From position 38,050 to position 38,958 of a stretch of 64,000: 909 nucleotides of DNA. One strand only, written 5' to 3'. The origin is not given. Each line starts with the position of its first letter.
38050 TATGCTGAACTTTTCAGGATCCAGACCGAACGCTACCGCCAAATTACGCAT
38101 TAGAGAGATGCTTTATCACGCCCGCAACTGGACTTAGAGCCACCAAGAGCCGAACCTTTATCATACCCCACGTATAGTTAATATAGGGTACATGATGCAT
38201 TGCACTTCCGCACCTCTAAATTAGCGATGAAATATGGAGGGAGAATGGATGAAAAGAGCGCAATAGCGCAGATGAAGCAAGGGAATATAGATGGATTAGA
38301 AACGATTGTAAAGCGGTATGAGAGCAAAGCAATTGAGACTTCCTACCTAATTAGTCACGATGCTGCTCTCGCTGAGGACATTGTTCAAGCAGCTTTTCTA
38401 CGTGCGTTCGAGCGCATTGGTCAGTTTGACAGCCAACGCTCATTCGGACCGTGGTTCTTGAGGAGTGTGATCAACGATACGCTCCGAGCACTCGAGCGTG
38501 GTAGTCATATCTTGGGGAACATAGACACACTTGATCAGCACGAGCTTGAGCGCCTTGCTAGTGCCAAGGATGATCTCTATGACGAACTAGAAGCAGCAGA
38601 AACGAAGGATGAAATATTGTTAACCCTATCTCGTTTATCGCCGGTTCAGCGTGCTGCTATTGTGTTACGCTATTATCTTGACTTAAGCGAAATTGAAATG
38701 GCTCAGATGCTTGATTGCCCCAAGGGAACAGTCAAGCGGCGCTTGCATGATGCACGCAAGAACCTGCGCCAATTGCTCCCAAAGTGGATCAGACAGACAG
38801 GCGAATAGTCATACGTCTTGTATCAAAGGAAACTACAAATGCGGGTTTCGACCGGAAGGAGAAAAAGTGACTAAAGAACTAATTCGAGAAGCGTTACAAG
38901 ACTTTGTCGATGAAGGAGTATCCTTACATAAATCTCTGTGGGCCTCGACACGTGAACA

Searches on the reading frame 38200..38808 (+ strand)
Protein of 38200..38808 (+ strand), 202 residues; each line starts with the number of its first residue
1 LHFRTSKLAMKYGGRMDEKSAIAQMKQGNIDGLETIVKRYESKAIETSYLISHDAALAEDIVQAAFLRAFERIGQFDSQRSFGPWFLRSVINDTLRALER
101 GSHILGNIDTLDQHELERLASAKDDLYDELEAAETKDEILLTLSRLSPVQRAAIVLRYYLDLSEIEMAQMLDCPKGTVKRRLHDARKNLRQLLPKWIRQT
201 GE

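Call 64: search_protein_families(library=pfam, proteins=[window:38200-38808:+], max_evalue=0.00001)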
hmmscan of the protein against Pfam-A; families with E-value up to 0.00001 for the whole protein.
window:38200-38808:+ (202 aa): 4 families
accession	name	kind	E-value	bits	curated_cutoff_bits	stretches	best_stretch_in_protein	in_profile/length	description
PF08281.18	Sigma70_r4_2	-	2.1e-14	53.3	25.7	1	137-189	2-54/54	Sigma-70, region 4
PF04545.22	Sigma70_r4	-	3.8e-10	39.6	24.1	1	143-191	2-50/50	Sigma-70, region 4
PF04542.20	Sigma70_r2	-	3.9e-09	36.6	24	1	37-100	2-67/71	Sigma-70 region 2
PF07638.17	Sigma70_ECF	-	5.3e-06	26.9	21.1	1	121-191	117-181/185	ECF sigma factor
